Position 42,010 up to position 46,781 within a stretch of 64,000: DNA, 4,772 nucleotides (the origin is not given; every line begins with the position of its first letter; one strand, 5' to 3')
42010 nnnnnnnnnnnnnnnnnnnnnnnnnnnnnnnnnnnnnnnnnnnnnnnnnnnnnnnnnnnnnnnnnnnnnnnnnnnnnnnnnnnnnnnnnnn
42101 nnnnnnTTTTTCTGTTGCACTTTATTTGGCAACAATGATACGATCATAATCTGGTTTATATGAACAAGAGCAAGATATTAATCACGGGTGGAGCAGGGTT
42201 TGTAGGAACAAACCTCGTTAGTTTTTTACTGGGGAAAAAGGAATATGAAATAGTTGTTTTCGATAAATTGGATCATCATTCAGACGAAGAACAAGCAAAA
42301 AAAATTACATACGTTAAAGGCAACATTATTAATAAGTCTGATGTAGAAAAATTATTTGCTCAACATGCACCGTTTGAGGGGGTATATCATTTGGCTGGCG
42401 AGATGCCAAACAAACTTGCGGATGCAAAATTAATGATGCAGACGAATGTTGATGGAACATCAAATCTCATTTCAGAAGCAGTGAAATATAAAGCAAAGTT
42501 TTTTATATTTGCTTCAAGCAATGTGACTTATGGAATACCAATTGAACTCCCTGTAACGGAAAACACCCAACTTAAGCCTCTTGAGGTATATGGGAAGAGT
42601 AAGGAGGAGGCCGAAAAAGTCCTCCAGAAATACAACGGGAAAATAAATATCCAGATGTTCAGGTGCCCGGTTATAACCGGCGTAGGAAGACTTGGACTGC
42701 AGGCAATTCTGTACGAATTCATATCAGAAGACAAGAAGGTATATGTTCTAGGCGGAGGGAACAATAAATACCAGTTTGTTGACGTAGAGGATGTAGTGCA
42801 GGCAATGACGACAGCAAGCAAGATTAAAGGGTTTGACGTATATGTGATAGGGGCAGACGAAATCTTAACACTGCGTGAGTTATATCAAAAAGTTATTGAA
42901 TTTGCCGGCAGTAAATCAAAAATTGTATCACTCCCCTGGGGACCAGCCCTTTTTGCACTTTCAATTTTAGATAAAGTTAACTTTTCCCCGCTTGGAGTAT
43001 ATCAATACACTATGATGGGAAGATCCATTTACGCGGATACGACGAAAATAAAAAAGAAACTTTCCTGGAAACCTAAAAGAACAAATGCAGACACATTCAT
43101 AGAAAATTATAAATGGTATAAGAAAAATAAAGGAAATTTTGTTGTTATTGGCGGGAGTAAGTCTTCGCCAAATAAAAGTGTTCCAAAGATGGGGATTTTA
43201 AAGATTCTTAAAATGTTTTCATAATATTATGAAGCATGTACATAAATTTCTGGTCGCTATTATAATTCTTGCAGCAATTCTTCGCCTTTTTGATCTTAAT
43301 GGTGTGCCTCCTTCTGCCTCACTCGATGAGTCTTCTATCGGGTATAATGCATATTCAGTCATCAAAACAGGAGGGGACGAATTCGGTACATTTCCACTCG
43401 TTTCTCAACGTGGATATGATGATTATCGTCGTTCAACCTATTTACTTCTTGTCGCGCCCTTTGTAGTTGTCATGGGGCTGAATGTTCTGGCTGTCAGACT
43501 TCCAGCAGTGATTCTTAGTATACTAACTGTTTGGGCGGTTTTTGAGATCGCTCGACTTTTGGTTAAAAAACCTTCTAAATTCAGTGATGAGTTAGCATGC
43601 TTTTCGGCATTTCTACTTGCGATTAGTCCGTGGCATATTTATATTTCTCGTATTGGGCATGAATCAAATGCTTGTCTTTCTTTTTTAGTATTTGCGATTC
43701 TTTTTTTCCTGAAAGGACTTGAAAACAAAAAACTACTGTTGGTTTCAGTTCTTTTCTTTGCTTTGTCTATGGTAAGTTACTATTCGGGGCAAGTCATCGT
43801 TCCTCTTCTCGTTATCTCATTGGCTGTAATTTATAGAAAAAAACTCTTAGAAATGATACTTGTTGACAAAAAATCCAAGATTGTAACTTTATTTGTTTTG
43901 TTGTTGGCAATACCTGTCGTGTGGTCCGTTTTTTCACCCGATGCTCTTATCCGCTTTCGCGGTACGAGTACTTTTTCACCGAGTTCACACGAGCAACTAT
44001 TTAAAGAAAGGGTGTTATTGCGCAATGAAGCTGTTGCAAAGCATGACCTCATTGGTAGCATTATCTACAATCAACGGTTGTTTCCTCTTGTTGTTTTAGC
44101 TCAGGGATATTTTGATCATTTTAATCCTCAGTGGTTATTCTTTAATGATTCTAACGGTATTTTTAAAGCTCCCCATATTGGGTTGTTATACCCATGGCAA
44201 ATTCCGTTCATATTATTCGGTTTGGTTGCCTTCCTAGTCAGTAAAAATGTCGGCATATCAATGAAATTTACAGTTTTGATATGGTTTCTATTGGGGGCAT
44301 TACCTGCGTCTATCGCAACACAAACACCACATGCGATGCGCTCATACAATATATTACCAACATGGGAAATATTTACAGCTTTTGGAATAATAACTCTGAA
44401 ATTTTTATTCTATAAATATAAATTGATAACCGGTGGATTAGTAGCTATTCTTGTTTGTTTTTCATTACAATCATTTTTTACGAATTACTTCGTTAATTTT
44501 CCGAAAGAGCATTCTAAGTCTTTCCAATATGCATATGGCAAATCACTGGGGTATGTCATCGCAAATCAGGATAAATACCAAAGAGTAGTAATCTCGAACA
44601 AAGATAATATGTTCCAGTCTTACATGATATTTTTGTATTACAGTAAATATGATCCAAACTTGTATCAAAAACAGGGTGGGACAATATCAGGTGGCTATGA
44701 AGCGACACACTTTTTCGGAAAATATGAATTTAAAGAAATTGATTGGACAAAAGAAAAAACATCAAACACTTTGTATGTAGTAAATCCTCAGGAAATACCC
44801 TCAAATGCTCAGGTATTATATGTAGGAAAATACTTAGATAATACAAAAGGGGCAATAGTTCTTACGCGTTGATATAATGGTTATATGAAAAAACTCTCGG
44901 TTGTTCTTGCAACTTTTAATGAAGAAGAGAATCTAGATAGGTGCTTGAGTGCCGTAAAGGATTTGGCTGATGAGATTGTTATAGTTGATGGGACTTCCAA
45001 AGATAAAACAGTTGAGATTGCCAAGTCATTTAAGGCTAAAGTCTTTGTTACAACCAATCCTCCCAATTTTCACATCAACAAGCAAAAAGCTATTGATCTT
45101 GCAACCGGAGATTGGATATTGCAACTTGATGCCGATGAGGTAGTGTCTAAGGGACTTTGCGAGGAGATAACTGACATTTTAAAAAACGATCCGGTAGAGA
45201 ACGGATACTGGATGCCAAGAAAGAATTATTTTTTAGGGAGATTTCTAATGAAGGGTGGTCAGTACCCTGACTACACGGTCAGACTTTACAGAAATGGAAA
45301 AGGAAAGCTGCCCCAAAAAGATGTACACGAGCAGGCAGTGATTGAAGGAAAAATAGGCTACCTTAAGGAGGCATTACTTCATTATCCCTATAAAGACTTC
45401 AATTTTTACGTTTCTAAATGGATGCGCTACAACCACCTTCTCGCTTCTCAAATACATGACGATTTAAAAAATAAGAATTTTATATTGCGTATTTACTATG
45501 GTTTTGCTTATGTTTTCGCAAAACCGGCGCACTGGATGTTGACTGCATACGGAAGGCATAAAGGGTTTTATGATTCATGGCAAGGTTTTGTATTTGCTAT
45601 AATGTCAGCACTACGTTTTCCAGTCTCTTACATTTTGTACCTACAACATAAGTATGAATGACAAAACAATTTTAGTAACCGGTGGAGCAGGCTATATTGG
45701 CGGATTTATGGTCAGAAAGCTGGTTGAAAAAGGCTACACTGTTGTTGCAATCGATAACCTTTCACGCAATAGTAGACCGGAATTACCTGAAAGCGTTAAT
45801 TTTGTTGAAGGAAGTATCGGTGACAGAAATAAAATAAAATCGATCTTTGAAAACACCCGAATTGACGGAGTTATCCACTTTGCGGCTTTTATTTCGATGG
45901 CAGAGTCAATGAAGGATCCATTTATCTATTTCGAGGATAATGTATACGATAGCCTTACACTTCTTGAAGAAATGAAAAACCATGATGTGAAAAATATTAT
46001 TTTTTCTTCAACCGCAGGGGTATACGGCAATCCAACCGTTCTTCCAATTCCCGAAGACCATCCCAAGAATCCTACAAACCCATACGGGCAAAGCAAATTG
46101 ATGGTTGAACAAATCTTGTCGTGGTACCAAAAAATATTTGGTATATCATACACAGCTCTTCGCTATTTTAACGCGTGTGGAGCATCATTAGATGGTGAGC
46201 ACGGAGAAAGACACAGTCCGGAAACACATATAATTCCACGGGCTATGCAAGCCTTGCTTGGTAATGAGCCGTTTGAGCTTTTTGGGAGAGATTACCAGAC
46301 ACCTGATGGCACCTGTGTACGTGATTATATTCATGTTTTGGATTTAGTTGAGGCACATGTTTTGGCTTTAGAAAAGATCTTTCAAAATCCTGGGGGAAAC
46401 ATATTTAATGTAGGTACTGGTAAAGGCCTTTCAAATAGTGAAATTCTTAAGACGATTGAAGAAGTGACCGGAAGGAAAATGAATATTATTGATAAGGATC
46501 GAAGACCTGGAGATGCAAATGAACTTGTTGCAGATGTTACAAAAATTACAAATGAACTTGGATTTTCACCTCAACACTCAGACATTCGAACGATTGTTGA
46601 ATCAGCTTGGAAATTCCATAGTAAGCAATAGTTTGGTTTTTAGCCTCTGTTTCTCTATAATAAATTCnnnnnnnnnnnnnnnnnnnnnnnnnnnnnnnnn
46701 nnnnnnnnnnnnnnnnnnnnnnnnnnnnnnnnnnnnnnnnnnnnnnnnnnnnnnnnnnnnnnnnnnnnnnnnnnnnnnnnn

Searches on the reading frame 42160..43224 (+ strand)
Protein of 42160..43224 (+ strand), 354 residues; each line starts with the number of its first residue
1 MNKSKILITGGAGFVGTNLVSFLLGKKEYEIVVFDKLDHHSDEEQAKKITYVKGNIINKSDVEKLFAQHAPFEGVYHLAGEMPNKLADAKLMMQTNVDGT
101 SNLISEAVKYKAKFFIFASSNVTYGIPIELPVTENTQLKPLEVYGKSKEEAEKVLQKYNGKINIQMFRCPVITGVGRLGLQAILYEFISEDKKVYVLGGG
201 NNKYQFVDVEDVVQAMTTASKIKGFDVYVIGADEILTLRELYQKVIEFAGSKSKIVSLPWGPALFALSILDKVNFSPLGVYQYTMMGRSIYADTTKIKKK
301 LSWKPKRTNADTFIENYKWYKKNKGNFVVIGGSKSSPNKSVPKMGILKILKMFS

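Call 5: search_protein_families(library=pfam, proteins=[window:42160-43224:+])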
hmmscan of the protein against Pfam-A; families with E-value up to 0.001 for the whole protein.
window:42160-43224:+ (354 aa): 8 families
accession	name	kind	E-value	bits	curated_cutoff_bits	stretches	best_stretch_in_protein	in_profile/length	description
PF01370.27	Epimerase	-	8.8e-39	133.8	20.9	1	6-231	1-240/240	NAD dependent epimerase/dehydratase family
PF16363.11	GDP_Man_Dehyd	-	2e-34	120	27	1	7-308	1-324/332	GDP-mannose 4,6 dehydratase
PF01073.25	3Beta_HSD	-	2.3e-21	76.5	22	1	7-221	1-230/280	3-beta hydroxysteroid dehydrogenase/isomerase family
PF07993.18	NAD_binding_4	-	1.9e-12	47.3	20.1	1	41-175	55-210/258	Male sterility protein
PF04321.23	RmlD_sub_bind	-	1.6e-11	44.3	27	1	5-196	2-175/287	RmlD substrate binding domain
PF02719.21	Polysacc_synt_2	-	2.3e-11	43.9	20.2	1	6-253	1-251/293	Polysaccharide biosynthesis protein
PF08659.16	KR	-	8.4e-07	29.5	22.6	1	6-121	3-137/180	KR domain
PF13460.12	NAD_binding_10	-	2.5e-06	27.9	27.2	1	10-157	1-133/184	NAD(P)H-binding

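Call 13: search_solved_structures(query=window:42160-43224:+, max_evalue=1e-15)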
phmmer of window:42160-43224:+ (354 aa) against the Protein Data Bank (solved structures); distinct sequences matched with E-value up to 1e-15: 8.
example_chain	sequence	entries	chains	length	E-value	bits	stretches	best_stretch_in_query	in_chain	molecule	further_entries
4zrm_A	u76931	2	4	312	4.9e-22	81.8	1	5-259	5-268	UDP-glucose 4-epimerase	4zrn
2hun_A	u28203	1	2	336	3.6e-19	72.4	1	1-258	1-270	336aa long hypothetical dTDP-glucose 4,6-dehydratase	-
8rdg_A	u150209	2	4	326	8.2e-19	71.2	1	5-247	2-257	SDR family NAD(P)-dependent oxidoreductase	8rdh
8rdi_A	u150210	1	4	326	2.9e-18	69.4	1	5-247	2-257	SDR family NAD(P)-dependent oxidoreductase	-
3ehe_A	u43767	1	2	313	1.8e-17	66.8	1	4-250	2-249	UDP-glucose 4-epimerase (GalE-1)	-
2c20_A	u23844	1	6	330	9.1e-17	64.5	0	5-170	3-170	UDP-GLUCOSE 4-EPIMERASE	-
4twr_A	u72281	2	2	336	1e-16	64.3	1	2-159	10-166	NAD binding site:NAD-dependent epimerase/dehydratase:UDP-glucose 4-epimerase | UDP-glucose 4-epimerase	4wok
8wxk_A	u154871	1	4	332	6.6e-16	61.6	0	3-169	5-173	UDP-glucose 4-epimerase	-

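Call 15: search_protein_families(library=ncbifam, proteins=[window:42160-43224:+], max_evalue=0.00001)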
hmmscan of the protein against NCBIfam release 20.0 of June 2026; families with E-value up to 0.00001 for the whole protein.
window:42160-43224:+ (354 aa): 25 families
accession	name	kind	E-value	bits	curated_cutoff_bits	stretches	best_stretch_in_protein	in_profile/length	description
TIGR01179.1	galE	equivalog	1.1e-31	109.8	262.3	1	5-159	1-160/332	UDP-glucose 4-epimerase GalE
TIGR01181.1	dTDP_gluc_dehyt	equivalog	3.2e-28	98.7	365.1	1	5-324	1-315/321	dTDP-glucose 4,6-dehydratase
TIGR02197.1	heptose_epim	equivalog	9.1e-26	90.8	274.6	1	6-156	1-150/316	ADP-glyceromanno-heptose 6-epimerase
TIGR03466.1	HpnA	hypoth_equivalog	1.6e-23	83.1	367.65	1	5-323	2-324/327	hopanoid-associated sugar epimerase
NF043036.1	ErythonDh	equivalog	2.2e-17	63.3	325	1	5-172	2-179/321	D-erythronate dehydrogenase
TIGR04180.1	EDH_00030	hypoth_equivalog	9.9e-15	54.4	475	1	6-256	1-263/297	NAD-dependent 4,6-dehydratase LegB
NF007956.0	PRK10675.1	subfamily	1.1e-14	54.3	394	1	5-158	2-166/338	UDP-glucose 4-epimerase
NF007490.0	PRK10084.1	subfamily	4.7e-14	52.1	649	1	5-112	2-116/361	dTDP-glucose 4,6-dehydratase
NF007582.0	PRK10217.1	equivalog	7.5e-13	48.3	698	1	5-112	3-117/355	dTDP-glucose 4,6-dehydratase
TIGR01746.1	Thioester-redct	subfamily_domain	1.3e-12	47.7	213.35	1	6-254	2-285/371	thioester reductase domain-containing protein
NF008360.0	PRK11150.1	equivalog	5.4e-12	45.5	452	1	6-251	2-256/310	ADP-glyceromanno-heptose 6-epimerase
NF041293.1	G6PDh_Azf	equivalog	1.2e-11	44.5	400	1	4-124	3-119/252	NAD-dependent glucose-6-phosphate dehydrogenase Azf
NF011728.1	PRK15181.1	equivalog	2.5e-11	43.2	760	1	5-243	17-276/348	Vi polysaccharide biosynthesis UDP-N-acetylglucosaminuronic acid C-4 epimerase TviC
NF042422.1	oxyalk_red_OleD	equivalog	2e-10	40.6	580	1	5-261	2-262/329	2-alkyl-3-oxoalkanoate reductase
NF042423.1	oxyalk_red_Shew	equivalog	2e-10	40.3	580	1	4-174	9-176/331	2-alkyl-3-oxoalkanoate reductase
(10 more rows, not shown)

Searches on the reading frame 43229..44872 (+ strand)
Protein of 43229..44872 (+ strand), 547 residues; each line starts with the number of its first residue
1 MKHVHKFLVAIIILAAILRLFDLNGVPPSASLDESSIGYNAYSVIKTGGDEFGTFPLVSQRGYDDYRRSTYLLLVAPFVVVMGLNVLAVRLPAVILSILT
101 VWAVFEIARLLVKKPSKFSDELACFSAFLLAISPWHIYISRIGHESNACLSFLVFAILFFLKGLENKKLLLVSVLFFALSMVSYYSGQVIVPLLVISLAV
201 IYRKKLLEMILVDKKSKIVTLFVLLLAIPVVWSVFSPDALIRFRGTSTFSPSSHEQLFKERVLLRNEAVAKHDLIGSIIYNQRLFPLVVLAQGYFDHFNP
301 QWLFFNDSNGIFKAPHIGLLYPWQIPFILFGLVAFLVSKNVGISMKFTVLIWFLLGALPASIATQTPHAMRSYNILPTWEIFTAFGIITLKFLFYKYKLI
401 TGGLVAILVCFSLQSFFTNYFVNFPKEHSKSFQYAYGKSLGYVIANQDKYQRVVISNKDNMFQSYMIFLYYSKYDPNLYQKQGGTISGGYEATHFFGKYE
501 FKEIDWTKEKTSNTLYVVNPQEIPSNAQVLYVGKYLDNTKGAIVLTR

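Call 5: search_protein_families(library=pfam, proteins=[window:43229-44872:+])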
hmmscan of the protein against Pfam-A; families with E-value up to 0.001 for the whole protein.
window:43229-44872:+ (547 aa): 2 families
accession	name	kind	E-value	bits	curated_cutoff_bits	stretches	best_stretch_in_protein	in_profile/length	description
PF13231.12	PMT_2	-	9.3e-12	45.9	26.1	1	78-232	13-159/160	Dolichyl-phosphate-mannose-protein mannosyltransferase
PF24417.1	DUF7549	-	0.00096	19.5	27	0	116-166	5-55/166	Family of unknown function (DUF7549)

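Call 15: search_protein_families(library=ncbifam, proteins=[window:43229-44872:+], max_evalue=0.00001)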
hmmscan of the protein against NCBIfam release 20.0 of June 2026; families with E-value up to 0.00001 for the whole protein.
window:43229-44872:+ (547 aa): 1 family
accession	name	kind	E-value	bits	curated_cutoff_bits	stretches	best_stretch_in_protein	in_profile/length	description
TIGR03663.1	TIGR03663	subfamily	4.1e-06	26.1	126.25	1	8-216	4-195/435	flippase activity-associated protein Agl23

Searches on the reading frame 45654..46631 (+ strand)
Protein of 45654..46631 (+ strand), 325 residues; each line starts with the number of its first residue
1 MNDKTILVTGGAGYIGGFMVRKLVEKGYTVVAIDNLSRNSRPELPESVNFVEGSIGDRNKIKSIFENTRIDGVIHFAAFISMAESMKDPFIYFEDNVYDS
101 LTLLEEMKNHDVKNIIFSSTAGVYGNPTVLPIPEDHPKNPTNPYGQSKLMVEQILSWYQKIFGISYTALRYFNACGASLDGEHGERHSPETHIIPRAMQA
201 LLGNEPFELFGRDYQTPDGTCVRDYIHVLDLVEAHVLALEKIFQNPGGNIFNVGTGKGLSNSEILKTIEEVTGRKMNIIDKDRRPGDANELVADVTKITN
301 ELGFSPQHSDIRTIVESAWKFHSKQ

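Call 5: search_protein_families(library=pfam, proteins=[window:45654-46631:+])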
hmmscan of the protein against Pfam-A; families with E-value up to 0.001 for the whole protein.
window:45654-46631:+ (325 aa): 10 families
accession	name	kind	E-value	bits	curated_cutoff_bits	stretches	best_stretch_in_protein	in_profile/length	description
PF01370.27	Epimerase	-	2.5e-59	201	20.9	1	6-254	1-240/240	NAD dependent epimerase/dehydratase family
PF16363.11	GDP_Man_Dehyd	-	4e-54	184.7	27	1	7-309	1-324/332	GDP-mannose 4,6 dehydratase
PF01073.25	3Beta_HSD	-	1.3e-13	51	22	1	7-154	1-156/280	3-beta hydroxysteroid dehydrogenase/isomerase family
PF04321.23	RmlD_sub_bind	-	1.2e-12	48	27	1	5-156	2-137/287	RmlD substrate binding domain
PF02719.21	Polysacc_synt_2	-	5.2e-12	46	20.2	1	6-177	1-174/293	Polysaccharide biosynthesis protein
PF07993.18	NAD_binding_4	-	2.7e-08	33.7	20.1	1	68-181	87-214/258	Male sterility protein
PF05368.20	NmrA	-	3.2e-08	34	27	1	3-120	2-107/298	NmrA-like family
PF13460.12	NAD_binding_10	-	4.6e-08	33.6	27.2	1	10-170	1-142/184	NAD(P)H-binding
PF08659.16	KR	-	8.2e-06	26.3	22.6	1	5-127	2-144/180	KR domain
PF00106.31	adh_short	-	2.3e-05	24.4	26.6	1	4-79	1-87/195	short chain dehydrogenase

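Call 14: search_solved_structures(query=window:45654-46631:+, max_evalue=1e-40)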
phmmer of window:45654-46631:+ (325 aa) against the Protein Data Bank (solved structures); distinct sequences matched with E-value up to 1e-40: 34.
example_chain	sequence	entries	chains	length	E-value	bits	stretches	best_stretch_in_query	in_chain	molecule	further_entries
8wxk_A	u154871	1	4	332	5.6e-93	314.8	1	5-324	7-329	UDP-glucose 4-epimerase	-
2c20_A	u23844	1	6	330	6.5e-85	288.3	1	5-325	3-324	UDP-GLUCOSE 4-EPIMERASE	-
4twr_A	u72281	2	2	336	1.7e-83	283.7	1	3-318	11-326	NAD binding site:NAD-dependent epimerase/dehydratase:UDP-glucose 4-epimerase | UDP-glucose 4-epimerase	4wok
7k3p_A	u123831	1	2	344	2.4e-65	224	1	5-321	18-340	UDP-glucose 4-epimerase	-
8wov_B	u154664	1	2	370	3.7e-65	223.4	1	4-321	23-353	UDP-glucose 4-epimerase 2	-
8wow_A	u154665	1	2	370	7e-65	222.5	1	4-321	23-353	UDP-glucose 4-epimerase 2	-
8wop_A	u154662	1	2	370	9.7e-65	222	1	4-321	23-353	UDP-glucose 4-epimerase 2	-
1kvs_A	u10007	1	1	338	2.2e-63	217.5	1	6-323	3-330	UDP-GALACTOSE 4-EPIMERASE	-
6k0i_A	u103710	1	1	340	3.9e-63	216.8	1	5-307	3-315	UDP-glucose 4-epimerase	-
6k0g_A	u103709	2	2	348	4.2e-63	216.6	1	5-307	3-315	UDP-glucose 4-epimerase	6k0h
1udc_A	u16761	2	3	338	6.5e-63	216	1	6-323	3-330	UDP-GALACTOSE-4-EPIMERASE | UDP-GALACTOSE 4-EPIMERASE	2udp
1lrk_A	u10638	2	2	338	8.1e-63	215.7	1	6-323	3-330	UDP-glucose 4-epimerase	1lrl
1lrj_A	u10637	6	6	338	8.1e-63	215.7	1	6-323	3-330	UDP-glucose 4-epimerase | UDP-GALACTOSE 4-EPIMERASE | UDP-GALACTOSE-4-EPIMERASE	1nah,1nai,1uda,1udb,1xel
1kvr_A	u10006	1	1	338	9e-63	215.6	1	6-323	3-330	UDP-GALACTOSE 4-EPIMERASE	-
1kvq_A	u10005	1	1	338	1.1e-62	215.3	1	6-323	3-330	UDP-GALACTOSE 4-EPIMERASE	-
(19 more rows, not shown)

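Call 15: search_protein_families(library=ncbifam, proteins=[window:45654-46631:+], max_evalue=0.00001)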
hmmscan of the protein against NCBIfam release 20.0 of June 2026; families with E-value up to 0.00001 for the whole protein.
window:45654-46631:+ (325 aa): 26 families (the best 25 are shown)
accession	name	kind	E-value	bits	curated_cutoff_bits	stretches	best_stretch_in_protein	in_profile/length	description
TIGR01179.1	galE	equivalog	3.5e-115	384.4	262.3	1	6-324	2-327/332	UDP-glucose 4-epimerase GalE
NF007956.0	PRK10675.1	subfamily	1.3e-72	244.8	394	1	6-324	3-331/338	UDP-glucose 4-epimerase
TIGR01181.1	dTDP_gluc_dehyt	equivalog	2.9e-42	144.9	365.1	1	6-313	2-303/321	dTDP-glucose 4,6-dehydratase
TIGR04180.1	EDH_00030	hypoth_equivalog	5.1e-37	127.5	475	1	6-308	1-296/297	NAD-dependent 4,6-dehydratase LegB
TIGR02197.1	heptose_epim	equivalog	2.7e-34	118.8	274.6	1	6-278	1-266/316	ADP-glyceromanno-heptose 6-epimerase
NF011728.1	PRK15181.1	equivalog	5.6e-22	78.2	760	1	3-318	15-333/348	Vi polysaccharide biosynthesis UDP-N-acetylglucosaminuronic acid C-4 epimerase TviC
NF007582.0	PRK10217.1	equivalog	2.4e-18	66.3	698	1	4-309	2-319/355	dTDP-glucose 4,6-dehydratase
TIGR02622.1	CDP_4_6_dhtase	equivalog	2.5e-18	66.4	278.45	1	2-314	3-323/352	CDP-glucose 4,6-dehydratase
NF007490.0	PRK10084.1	subfamily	7.1e-18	64.7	649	1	6-309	3-322/361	dTDP-glucose 4,6-dehydratase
TIGR03466.1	HpnA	hypoth_equivalog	6.1e-17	61.5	367.65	1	5-155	2-152/327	hopanoid-associated sugar epimerase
NF043036.1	ErythonDh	equivalog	7.1e-16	58.3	325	1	6-159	3-164/321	D-erythronate dehydrogenase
NF047922.1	GDPFucSynFcl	equivalog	4.8e-15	55.8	500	1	3-309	2-289/308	GDP-L-fucose synthase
NF008360.0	PRK11150.1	equivalog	7.4e-14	51.6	452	1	6-269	2-251/310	ADP-glyceromanno-heptose 6-epimerase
NF008872.0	PRK11908.1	equivalog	2.1e-13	50.1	294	1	4-257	2-255/349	bifunctional UDP-4-keto-pentose/UDP-xylose synthase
NF042422.1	oxyalk_red_OleD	equivalog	5e-13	49.1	580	1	6-128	3-118/329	2-alkyl-3-oxoalkanoate reductase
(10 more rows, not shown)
